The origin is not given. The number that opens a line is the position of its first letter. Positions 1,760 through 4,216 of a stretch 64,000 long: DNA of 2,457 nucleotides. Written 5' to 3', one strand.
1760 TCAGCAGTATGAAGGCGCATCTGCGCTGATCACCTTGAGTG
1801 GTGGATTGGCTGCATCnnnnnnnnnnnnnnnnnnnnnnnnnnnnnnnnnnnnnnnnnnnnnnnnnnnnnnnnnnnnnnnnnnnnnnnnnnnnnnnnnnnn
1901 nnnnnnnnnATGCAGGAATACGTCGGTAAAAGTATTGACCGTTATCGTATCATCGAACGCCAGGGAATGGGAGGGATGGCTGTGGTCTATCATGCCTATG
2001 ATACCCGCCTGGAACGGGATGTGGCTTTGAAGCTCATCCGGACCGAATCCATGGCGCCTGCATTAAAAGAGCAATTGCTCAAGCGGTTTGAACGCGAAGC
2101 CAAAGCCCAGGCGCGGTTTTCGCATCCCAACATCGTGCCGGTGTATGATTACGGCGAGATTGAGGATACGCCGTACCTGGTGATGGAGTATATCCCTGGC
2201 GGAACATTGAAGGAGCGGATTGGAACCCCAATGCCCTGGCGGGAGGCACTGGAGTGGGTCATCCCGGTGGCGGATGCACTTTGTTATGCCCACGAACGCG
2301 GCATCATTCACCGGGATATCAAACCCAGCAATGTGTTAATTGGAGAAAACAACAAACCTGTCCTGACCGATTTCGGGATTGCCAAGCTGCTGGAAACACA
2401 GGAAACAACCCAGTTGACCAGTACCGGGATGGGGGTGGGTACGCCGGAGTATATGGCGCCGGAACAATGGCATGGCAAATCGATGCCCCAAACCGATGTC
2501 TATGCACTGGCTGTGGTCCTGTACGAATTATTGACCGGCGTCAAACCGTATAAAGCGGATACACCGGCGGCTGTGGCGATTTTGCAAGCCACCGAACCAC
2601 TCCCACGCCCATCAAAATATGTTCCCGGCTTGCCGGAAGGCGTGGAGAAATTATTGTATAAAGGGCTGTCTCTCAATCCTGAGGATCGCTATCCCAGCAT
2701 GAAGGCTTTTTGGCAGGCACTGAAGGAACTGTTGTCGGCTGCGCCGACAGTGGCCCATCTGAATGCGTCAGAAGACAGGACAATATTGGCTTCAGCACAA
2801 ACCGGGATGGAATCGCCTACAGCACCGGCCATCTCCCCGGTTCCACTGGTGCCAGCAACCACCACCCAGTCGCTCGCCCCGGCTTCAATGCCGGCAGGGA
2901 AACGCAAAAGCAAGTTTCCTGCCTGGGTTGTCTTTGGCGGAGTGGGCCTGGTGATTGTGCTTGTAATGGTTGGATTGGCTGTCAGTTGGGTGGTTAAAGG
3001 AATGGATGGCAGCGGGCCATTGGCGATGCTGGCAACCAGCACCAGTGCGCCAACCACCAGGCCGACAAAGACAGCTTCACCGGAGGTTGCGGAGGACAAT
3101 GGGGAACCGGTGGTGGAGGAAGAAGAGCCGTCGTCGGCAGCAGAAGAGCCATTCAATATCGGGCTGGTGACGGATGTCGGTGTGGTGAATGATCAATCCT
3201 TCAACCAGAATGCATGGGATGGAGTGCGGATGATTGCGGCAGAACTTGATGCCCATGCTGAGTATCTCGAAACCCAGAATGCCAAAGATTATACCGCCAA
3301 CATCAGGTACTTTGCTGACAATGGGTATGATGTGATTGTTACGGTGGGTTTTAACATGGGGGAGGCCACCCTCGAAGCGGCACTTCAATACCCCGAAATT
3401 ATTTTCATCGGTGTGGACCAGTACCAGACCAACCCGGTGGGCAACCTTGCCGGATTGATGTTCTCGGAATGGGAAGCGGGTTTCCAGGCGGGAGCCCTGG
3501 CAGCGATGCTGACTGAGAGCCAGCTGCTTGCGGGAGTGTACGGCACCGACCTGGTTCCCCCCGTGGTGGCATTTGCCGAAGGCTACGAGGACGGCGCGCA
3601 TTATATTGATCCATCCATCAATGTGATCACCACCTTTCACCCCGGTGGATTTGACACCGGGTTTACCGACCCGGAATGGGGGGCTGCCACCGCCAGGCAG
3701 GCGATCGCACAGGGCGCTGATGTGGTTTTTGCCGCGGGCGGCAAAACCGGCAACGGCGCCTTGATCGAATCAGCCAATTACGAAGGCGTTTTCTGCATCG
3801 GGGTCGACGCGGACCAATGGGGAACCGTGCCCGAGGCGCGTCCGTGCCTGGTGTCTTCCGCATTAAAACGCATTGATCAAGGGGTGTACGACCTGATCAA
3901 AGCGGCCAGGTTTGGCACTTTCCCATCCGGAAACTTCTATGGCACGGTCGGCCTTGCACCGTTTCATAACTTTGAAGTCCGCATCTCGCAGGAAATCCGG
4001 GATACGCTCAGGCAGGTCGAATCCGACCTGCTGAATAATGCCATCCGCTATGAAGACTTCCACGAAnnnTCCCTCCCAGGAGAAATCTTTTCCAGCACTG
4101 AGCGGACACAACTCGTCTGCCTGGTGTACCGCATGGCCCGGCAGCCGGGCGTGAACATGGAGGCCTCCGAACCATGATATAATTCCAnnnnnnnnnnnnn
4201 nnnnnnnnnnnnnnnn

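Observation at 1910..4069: Ser/Thr kinase whose extracytoplasmic sensor is a BMP/PnrA-family nucleoside-binding domain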

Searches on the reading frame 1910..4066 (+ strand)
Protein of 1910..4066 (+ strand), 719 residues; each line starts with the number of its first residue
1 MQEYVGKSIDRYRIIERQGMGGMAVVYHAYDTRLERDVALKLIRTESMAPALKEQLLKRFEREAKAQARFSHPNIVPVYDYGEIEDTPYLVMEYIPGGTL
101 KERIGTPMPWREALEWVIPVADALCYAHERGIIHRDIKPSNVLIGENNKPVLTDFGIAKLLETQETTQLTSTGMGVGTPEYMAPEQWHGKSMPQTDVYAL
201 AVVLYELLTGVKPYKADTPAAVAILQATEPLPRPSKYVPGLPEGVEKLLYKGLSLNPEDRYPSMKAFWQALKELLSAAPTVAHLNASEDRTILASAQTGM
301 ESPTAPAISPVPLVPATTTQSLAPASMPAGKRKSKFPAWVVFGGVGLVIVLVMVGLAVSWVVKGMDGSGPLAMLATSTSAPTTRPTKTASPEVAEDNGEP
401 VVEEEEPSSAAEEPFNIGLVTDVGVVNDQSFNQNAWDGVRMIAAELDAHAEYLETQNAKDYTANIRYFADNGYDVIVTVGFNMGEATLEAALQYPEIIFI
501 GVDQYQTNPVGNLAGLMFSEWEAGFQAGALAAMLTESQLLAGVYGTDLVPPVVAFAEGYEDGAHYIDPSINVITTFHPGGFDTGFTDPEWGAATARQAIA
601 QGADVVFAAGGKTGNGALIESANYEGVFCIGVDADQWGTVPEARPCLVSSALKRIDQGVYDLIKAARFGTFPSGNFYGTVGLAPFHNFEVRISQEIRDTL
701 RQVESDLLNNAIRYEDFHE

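Call 3: search_protein_families(library=pfam, proteins=[window:1910-4066:+], max_evalue=0.01)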
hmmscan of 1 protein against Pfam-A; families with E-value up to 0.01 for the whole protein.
window:1910-4066:+ (719 aa): 6 families
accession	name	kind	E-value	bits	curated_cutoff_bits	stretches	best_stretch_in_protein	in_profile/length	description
PF00069.31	Pkinase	-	1.3e-45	156.3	31.7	1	13-264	2-255/263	Protein kinase domain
PF02608.20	Bmp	-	8.8e-41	140.3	24.1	1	420-675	6-255/301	ABC transporter substrate-binding protein PnrA-like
PF07714.23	PK_Tyr_Ser-Thr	-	1.2e-32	113.6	23.1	1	17-266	6-253/258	Protein tyrosine and serine/threonine kinase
PF01636.29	APH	-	1.2e-05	25.6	23.2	0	110-158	151-197/239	Phosphotransferase enzyme family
PF03109.22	ABC1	-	5e-05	23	22.9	1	61-171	121-227/244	ABC1 atypical kinase-like domain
PF17667.7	Pkinase_fungal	-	0.0013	17.9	24.1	1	128-188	304-366/387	Fungal protein kinase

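Call 4: search_protein_families(library=ncbifam, proteins=[window:1910-4066:+], max_evalue=0.01)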
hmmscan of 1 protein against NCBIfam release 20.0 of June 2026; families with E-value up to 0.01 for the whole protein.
window:1910-4066:+ (719 aa): 19 families
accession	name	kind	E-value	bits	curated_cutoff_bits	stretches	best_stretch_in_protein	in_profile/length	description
NF033483.0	PknB_PASTA_kin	equivalog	1.9e-97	327.6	450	1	10-393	7-382/563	Stk1 family PASTA domain-containing Ser/Thr kinase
NF052427.1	StpK7MSMEG_1200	equivalog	3.9e-60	204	900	1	9-283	6-277/601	serine/threonine protein kinase StpK7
NF047741.1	antiphage_MADS6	equivalog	5.9e-52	177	460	2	111-282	299-468/612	methylation-associated defense system protein kinase MAD6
NF009651.0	PRK13184.1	equivalog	3e-47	161.2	839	1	9-280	1-296/932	serine/threonine-protein kinase PknD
TIGR03903.1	TOMM_kin_cyc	equivalog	6.3e-40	136.9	705.75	1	36-276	4-249/1267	TOMM system kinase/cyclase fusion protein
NF053615.1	SerThrKinAfsKStmc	equivalog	3.7e-30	105.3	1300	1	9-260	12-254/809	protein serine/threonine kinase AfsK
NF038150.1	lanthi_synth_IV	equivalog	2.6e-27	95.5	650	1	23-351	202-520/851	class IV lanthionine synthetase LanL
NF033442.0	BREX_PglW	equivalog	5.5e-22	77.4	990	1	44-276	240-488/1391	BREX system serine/threonine kinase PglW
NF038151.1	lanthi_synth_III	equivalog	6.4e-19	67.8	575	1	26-239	236-456/833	class III lanthionine synthetase LanKC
NF047927.1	ABC_BMP_B6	equivalog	8.8e-16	58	400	1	427-676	14-260/314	putative B6 ABC transporter substrate-binding protein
NF011463.0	PRK14879.1-4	equivalog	1.5e-11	44.1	188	1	40-165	43-167/237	Kae1-associated kinase Bud32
TIGR03724.2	arch_bud32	equivalog_domain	3.6e-10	39.7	125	1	50-165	29-138/193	KEOPS complex kinase/ATPase Bud32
NF043056.1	T4SS_LegK1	equivalog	4.6e-10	38.7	550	1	76-207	142-283/516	Dot/Icm T4SS effector kinase LegK1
NF058632.1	SerThrKinPrkT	equivalog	1.1e-09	37.7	280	1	10-147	21-153/322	serine/threonine protein kinase PrkT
NF040671.1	PLuB_AAA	exception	4e-09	34.4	999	1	66-216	58-205/1256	PLuB system helicase-like protein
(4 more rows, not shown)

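Call 6: find_homologous_proteins(query=window:1910-4066:+, max_evalue=1e-10)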
Query window:1910-4066:+ (719 aa): 7919 proteins with E <= 1e-10 among 8000 candidates; the best 120 are listed.
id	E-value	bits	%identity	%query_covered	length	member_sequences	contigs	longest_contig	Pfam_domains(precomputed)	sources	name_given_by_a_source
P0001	2.1e-205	703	48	99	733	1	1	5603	PF07714.24,PF00069.32,PF02608.21,PF03109.23,PF01636.30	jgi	-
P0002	2.3e-203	696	48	99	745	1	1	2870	PF07714.24,PF00069.32,PF02608.21,PF03109.23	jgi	jgi:basic membrane protein A and related proteins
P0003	1.3e-202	693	48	99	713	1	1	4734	PF07714.24,PF00069.32,PF02608.21,PF03109.23,PF01636.30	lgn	-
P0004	3.2e-202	692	49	54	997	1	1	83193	PF07714.24,PF00497.26,PF00069.32,PF02608.21,PF10613.15,PF01636.30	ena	-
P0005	6.5e-199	681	46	99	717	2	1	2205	PF07714.24,PF00069.32,PF02608.21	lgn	-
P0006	1.3e-195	670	47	99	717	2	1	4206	PF07714.24,PF00069.32,PF02608.21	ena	-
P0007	4.2e-194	665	45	98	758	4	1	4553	PF07714.24,PF00069.32,PF02608.21,PF03109.23,PF01636.30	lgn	-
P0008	1.5e-192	660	46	99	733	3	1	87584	PF07714.24,PF00069.32,PF02608.21,PF01636.30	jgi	jgi:basic membrane protein A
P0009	3.7e-192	659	45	99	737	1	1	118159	PF07714.24,PF00069.32,PF02608.21,PF03109.23,PF01636.30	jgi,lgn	jgi:basic membrane protein A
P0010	1.3e-191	657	46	99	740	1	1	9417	PF07714.24,PF00069.32,PF02608.21,PF01636.30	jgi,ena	jgi:basic membrane protein A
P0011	8.9e-191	654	46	99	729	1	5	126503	PF07714.24,PF00069.32,PF02608.21,PF03109.23,PF01636.30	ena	-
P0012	2.2e-186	640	46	99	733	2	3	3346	PF07714.24,PF00069.32,PF02608.21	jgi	jgi:basic membrane protein A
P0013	3.6e-183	629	45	99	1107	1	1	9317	PF07714.24,PF00069.32,PF01094.35,PF02608.21,PF03109.23,PF13458.13,PF01636.30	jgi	jgi:branched-chain amino acid transport system substrate-binding protein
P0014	1.5e-182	627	45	99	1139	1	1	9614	PF07714.24,PF00069.32,PF01094.35,PF02608.21,PF13458.13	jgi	jgi:branched-chain amino acid transport system substrate-binding protein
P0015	1.6e-182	627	45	99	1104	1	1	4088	PF07714.24,PF00069.32,PF01094.35,PF02608.21,PF03109.23,PF13458.13,PF01636.30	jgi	jgi:serine/threonine protein kinase/ABC-type branched-subunit amino acid transport system substrate-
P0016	2.9e-182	626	48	90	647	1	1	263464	PF07714.24,PF00069.32,PF02608.21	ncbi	-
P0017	1.8e-181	623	45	99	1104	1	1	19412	PF07714.24,PF00069.32,PF01094.35,PF02608.21,PF03109.23,PF13458.13,PF01636.30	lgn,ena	-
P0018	3.8e-181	622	44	99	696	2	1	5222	PF07714.24,PF00069.32,PF13407.13,PF02608.21,PF01636.30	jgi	jgi:basic membrane protein A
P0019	5.3e-179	615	44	99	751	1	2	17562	PF07714.24,PF00069.32,PF02608.21,PF01636.30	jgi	jgi:basic membrane protein A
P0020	1.2e-178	614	43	99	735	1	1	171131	PF07714.24,PF00069.32,PF02608.21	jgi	jgi:basic membrane protein A and related proteins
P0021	4.4e-178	612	44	99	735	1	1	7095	PF07714.24,PF00069.32,PF02608.21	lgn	-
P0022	1.1e-177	611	45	98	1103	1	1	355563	PF07714.24,PF00069.32,PF01094.35,PF02608.21,PF03109.23,PF13458.13,PF01636.30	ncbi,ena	-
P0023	3.8e-176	606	45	99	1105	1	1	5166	PF07714.24,PF00069.32,PF01094.35,PF02608.21,PF03109.23,PF13458.13,PF01636.30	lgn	-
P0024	8.6e-174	598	49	54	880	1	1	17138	PF07714.24,PF00069.32,PF02608.21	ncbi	-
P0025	1.6e-163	564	40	99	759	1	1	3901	PF07714.24,PF00069.32,PF02608.21,PF03109.23,PF01163.29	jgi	jgi:serine/threonine protein kinase/basic membrane lipoprotein Med (substrate-binding protein (PBP1-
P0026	2.3e-162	560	41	99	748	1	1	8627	PF07714.24,PF00069.32,PF02608.21,PF03109.23,PF01636.30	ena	-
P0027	8.8e-157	542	49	54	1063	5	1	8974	PF07714.24,PF00532.28,PF00069.32,PF13407.13,PF02608.21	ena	-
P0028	2.8e-155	537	40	99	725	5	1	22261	PF07714.24,PF00069.32,PF02608.21,PF03109.23,PF01636.30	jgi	jgi:basic membrane protein A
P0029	4.5e-152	526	40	99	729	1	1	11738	PF07714.24,PF00069.32,PF02608.21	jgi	jgi:basic membrane protein A and related proteins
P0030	2.1e-146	507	39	99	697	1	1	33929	PF07714.24,PF00532.28,PF00069.32,PF02608.21,PF14531.13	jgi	jgi:basic membrane lipoprotein Med (substrate-binding protein (PBP1-ABC) superfamily)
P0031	4.7e-143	496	42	94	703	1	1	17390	PF07714.24,PF00069.32,PF02608.21,PF01636.30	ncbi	-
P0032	5.8e-143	496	47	76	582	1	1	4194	PF07714.24,PF00069.32,PF02608.21,PF03109.23,PF01636.30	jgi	jgi:serine/threonine protein kinase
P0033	5.9e-143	496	38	99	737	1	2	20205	PF07714.24,PF00069.32,PF02608.21,PF03109.23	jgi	jgi:basic membrane protein A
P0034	8.4e-143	496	39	100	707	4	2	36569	PF07714.24,PF00069.32,PF02608.21,PF03109.23,PF01636.30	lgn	-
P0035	1.7e-142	495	38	100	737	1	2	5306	PF07714.24,PF00069.32,PF02608.21,PF03109.23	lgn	-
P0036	1.2e-141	492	39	100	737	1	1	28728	PF07714.24,PF00069.32,PF02608.21,PF03109.23,PF01636.30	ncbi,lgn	-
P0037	9.9e-138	479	56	54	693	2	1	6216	PF07714.24,PF00069.32,PF03109.23,PF03781.23,PF01636.30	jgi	jgi:serine/threonine-protein kinase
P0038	9.1e-135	469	59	54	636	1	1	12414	PF07714.24,PF00069.32,PF03781.23,PF01636.30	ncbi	-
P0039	1.2e-133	465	56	53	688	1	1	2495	PF07714.24,PF00069.32,PF03109.23,PF03781.23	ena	-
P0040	1.1e-132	462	58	52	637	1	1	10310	PF07714.24,PF00069.32,PF03781.23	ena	-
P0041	1.9e-132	461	64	37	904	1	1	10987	PF07714.24,PF00069.32,PF02608.21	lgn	-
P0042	3.2e-132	461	37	99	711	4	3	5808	PF07714.24,PF00069.32,PF02608.21,PF03109.23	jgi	-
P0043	4.0e-132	460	57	52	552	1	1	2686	PF07714.24,PF00069.32,PF03781.23,PF01636.30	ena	-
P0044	5.7e-132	460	38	98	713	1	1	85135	PF07714.24,PF00069.32,PF02608.21,PF03109.23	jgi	jgi:basic membrane protein A and related proteins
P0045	1.5e-131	458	57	51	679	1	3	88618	PF07714.24,PF00069.32,PF03109.23,PF03781.23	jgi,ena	-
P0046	3.9e-131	457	38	96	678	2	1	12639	PF07714.24,PF00069.32,PF02608.21,PF01636.30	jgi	-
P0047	4.4e-131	457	38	100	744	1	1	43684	PF07714.24,PF00069.32,PF02608.21,PF03109.23,PF01636.30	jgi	jgi:serine/threonine protein kinase/basic membrane lipoprotein Med (substrate-binding protein (PBP1-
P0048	1.9e-130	455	56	52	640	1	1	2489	PF07714.24,PF00069.32,PF03781.23,PF14531.13,PF01636.30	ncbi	-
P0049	2.2e-130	455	42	35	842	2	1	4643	PF06293.21,PF07714.24,PF00069.32,PF03109.23,PF01163.29,PF01636.30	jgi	jgi:serine/threonine protein kinase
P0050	3.1e-130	454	39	40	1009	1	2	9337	PF07714.24,PF00069.32,PF03109.23,PF14531.13,PF01636.30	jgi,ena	jgi:serine/threonine protein kinase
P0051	6.3e-130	453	56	52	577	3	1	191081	PF07714.24,PF00069.32,PF14531.13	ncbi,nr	ncbi:MAG: serine/threonine protein kinase [Anaerolineaceae bacterium]|nr:serine/threonine protein ki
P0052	1.9e-129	451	57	52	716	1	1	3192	PF07714.24,PF00069.32,PF03109.23,PF03781.23,PF01636.30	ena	-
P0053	1.8e-128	448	55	54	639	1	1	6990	PF07714.24,PF00069.32,PF03781.23,PF01636.30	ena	-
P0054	2.4e-128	448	42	78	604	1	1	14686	PF07714.24,PF00069.32,PF02608.21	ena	-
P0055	2.2e-127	445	59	48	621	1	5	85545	PF07714.24,PF00069.32,PF03781.23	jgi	jgi:serine/threonine-protein kinase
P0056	2.5e-127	444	53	56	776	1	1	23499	PF07714.24,PF00069.32,PF03109.23,PF03781.23,PF01636.30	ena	-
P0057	5.2e-127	443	58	48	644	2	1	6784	PF07714.24,PF00069.32,PF03781.23,PF01636.30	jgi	-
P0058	3.7e-126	441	56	53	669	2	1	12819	PF07714.24,PF00069.32,PF03781.23,PF14531.13,PF01636.30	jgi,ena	-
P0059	3.9e-126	440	56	52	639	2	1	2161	PF07714.24,PF00069.32,PF03781.23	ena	-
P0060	4.8e-126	440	68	39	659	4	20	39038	PF07714.24,PF00069.32,PF03109.23,PF03781.23,PF14531.13,PF01636.30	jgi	jgi:serine/threonine-protein kinase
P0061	2.5e-125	438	55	54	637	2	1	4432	PF07714.24,PF00069.32,PF03781.23,PF01636.30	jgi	jgi:serine/threonine-protein kinase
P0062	4.7e-125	437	56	54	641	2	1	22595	PF07714.24,PF00069.32,PF03781.23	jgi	jgi:serine/threonine-protein kinase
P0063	7.4e-125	436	38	37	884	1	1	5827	PF06293.21,PF07714.24,PF00069.32,PF03109.23,PF01163.29,PF01636.30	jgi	jgi:serine/threonine protein kinase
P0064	1.4e-124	435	57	47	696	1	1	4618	PF07714.24,PF00069.32,PF03109.23,PF01636.30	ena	-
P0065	1.5e-124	435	54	55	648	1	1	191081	PF07714.24,PF00069.32,PF03781.23,PF01636.30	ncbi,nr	ncbi:MAG: SUMF1/EgtB/PvdO family nonheme iron enzyme [Anaerolineaceae bacterium]|nr:SUMF1/EgtB/PvdO 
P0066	1.8e-124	435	54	54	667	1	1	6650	PF07714.24,PF00069.32,PF03781.23,PF01636.30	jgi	-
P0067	2.3e-124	435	54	55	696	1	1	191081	PF07714.24,PF00069.32,PF03781.23,PF01636.30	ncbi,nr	ncbi:MAG: SUMF1/EgtB/PvdO family nonheme iron enzyme [Anaerolineaceae bacterium]|nr:SUMF1/EgtB/PvdO 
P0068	4.0e-124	434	65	42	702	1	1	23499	PF07714.24,PF00069.32,PF01636.30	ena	-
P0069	1.5e-123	432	52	56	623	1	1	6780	PF07714.24,PF00069.32,PF03109.23,PF03781.23,PF01636.30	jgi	jgi:serine/threonine protein kinase/formylglycine-generating enzyme required for sulfatase activity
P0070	1.5e-123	432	55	54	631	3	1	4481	PF07714.24,PF00069.32,PF01636.30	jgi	jgi:serine/threonine protein kinase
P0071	2.0e-123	432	53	57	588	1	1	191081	PF07714.24,PF00069.32,PF01636.30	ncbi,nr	ncbi:MAG: serine/threonine protein kinase [Anaerolineaceae bacterium]|nr:serine/threonine protein ki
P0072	5.1e-123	430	69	38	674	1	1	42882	PF07714.24,PF00069.32,PF03781.23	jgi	jgi:formylglycine-generating enzyme required for sulfatase activity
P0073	1.1e-122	429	68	38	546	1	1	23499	PF07714.24,PF00069.32,PF03109.23,PF01636.30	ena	-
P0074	1.6e-122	429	52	38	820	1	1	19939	PF07714.24,PF00069.32,PF13407.13,PF02608.21,PF01636.30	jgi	jgi:basic membrane protein A and related proteins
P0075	1.8e-122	428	53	55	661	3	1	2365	PF07714.24,PF00069.32,PF03109.23,PF03781.23,PF01636.30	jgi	-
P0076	1.8e-122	428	69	38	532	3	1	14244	PF07714.24,PF00069.32,PF03109.23,PF08239.18,PF01636.30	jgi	jgi:serine/threonine protein kinase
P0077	2.5e-122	428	69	38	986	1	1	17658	PF07714.24,PF00069.32,PF03781.23,PF08309.18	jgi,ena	-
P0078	2.9e-122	428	55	54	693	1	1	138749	PF07714.24,PF00069.32,PF03781.23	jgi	-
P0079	3.2e-122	428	56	50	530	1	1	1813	PF07714.24,PF00069.32,PF01636.30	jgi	jgi:serine/threonine protein kinase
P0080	3.9e-122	427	53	54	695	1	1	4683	PF07714.24,PF00069.32,PF03109.23,PF03781.23,PF01636.30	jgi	jgi:serine/threonine protein kinase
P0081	9.2e-122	426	54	52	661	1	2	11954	PF07714.24,PF00069.32,PF03109.23,PF03781.23,PF01636.30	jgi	jgi:eukaryotic-like serine/threonine-protein kinase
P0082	1.1e-121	426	53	54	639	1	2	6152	PF07714.24,PF00069.32,PF03109.23,PF03781.23,PF01636.30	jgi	jgi:eukaryotic-like serine/threonine-protein kinase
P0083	1.2e-121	426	58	47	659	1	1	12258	PF07714.24,PF00069.32,PF03781.23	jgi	jgi:serine/threonine-protein kinase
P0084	1.5e-121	425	50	55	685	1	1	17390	PF07714.24,PF00069.32,PF03781.23,PF01636.30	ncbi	-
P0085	1.8e-121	425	51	57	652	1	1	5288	PF07714.24,PF00069.32,PF03781.23,PF01636.30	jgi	-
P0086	2.3e-121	425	53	54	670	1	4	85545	PF07714.24,PF00069.32,PF03781.23,PF01636.30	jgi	jgi:serine/threonine protein kinase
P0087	3.2e-121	424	65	42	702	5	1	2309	PF07714.24,PF00069.32,PF01636.30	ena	-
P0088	3.4e-121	424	57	49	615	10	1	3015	PF07714.24,PF00069.32,PF08239.18,PF01636.30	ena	-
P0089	5.1e-121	424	70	38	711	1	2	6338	PF07714.24,PF00069.32,PF01636.30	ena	-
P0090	5.7e-121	423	50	58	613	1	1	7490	PF07714.24,PF00069.32,PF08239.18,PF01636.30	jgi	jgi:serine/threonine protein kinase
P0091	7.4e-121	423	54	51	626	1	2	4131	PF07714.24,PF00069.32,PF03781.23,PF01636.30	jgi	jgi:eukaryotic-like serine/threonine-protein kinase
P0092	8.6e-121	423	68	38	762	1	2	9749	PF07714.24,PF00069.32,PF03109.23,PF14531.13,PF01636.30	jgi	jgi:serine/threonine protein kinase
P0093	1.0e-120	423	54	54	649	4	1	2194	PF07714.24,PF00069.32,PF03781.23,PF01636.30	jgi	jgi:eukaryotic-like serine/threonine-protein kinase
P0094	1.1e-120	422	52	54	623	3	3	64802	PF07714.24,PF00069.32,PF03781.23,PF01636.30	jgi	jgi:serine/threonine-protein kinase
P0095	1.8e-120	422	54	51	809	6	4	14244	PF07714.24,PF00069.32,PF03781.23,PF01636.30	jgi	jgi:serine/threonine-protein kinase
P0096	2.7e-120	421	53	52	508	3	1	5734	PF07714.24,PF00069.32,PF03109.23,PF01636.30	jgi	jgi:serine/threonine protein kinase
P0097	4.8e-120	420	55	51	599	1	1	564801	PF07714.24,PF00069.32,PF03109.23,PF03781.23,PF01636.30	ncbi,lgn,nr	ncbi:MAG: SUMF1/EgtB/PvdO family nonheme iron enzyme [Anaerolineae bacterium]|nr:SUMF1/EgtB/PvdO fam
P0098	7.1e-120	420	53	53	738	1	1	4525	PF07714.24,PF00069.32,PF01636.30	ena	-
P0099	1.1e-119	419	53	52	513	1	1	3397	PF07714.24,PF00069.32,PF01636.30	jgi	jgi:serine/threonine protein kinase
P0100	1.9e-119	418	52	38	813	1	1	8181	PF07714.24,PF00069.32,PF02608.21,PF01636.30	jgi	jgi:basic membrane protein A and related proteins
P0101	3.1e-119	418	53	55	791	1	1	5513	PF07714.24,PF00069.32,PF13416.12,PF01547.31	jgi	jgi:serine/threonine protein kinase/ABC-type glycerol-3-phosphate transport system substrate-binding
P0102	3.2e-119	418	68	37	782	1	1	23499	PF07714.24,PF00069.32,PF03109.23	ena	-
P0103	3.3e-119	418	69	38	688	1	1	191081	PF07714.24,PF00069.32,PF12974.13,PF01636.30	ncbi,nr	ncbi:MAG: phosphate/phosphite/phosphonate ABC transporter substrate-binding protein [Anaerolineaceae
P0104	4.0e-119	417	65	41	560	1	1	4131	PF07714.24,PF00069.32,PF01476.27,PF23473.2,PF01636.30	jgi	jgi:serine/threonine protein kinase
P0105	4.1e-119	417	68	38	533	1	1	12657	PF07714.24,PF00069.32,PF01636.30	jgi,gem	-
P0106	6.9e-119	417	57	35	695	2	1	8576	PF07714.24,PF00069.32,PF02608.21,PF03109.23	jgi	-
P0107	7.0e-119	417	51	54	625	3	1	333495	PF07714.24,PF00069.32,PF14258.13,PF03109.23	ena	-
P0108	1.1e-118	416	55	50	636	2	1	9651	PF07714.24,PF00069.32,PF03781.23,PF01636.30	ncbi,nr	ncbi:MAG: SUMF1/EgtB/PvdO family nonheme iron enzyme [Anaerolineaceae bacterium]|nr:SUMF1/EgtB/PvdO 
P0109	1.1e-118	416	52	52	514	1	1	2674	PF07714.24,PF00069.32,PF03109.23,PF01636.30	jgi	jgi:serine/threonine protein kinase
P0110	1.5e-118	415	50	56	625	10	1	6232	PF07714.24,PF00069.32,PF14258.13,PF03109.23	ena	-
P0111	1.5e-118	415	41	76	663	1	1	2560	PF07714.24,PF00069.32,PF03109.23,PF03781.23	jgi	jgi:formylglycine-generating enzyme required for sulfatase activity/tRNA A-37 threonylcarbamoyl tran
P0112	2.4e-118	415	67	39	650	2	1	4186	PF07714.24,PF00069.32,PF03781.23,PF01636.30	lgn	-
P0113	3.0e-118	414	49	60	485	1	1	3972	PF07714.24,PF00069.32,PF01636.30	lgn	-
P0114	3.0e-118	414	68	38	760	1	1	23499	PF07714.24,PF00069.32,PF03109.23,PF01636.30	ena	-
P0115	3.2e-118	414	65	39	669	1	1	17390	PF07714.24,PF00069.32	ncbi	-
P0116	3.8e-118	414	66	39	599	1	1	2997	PF07714.24,PF00069.32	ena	-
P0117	1.3e-117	412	53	53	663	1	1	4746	PF07714.24,PF00069.32,PF03109.23,PF03781.23,PF01636.30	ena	-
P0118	1.8e-117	412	54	50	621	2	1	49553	PF07714.24,PF00069.32,PF03781.23,PF01636.30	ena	-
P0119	3.7e-117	411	68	38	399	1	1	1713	PF07714.24,PF00069.32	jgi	-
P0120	4.0e-117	411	64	39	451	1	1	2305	PF07714.24,PF00069.32,PF03109.23,PF01636.30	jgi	jgi:serine/threonine protein kinase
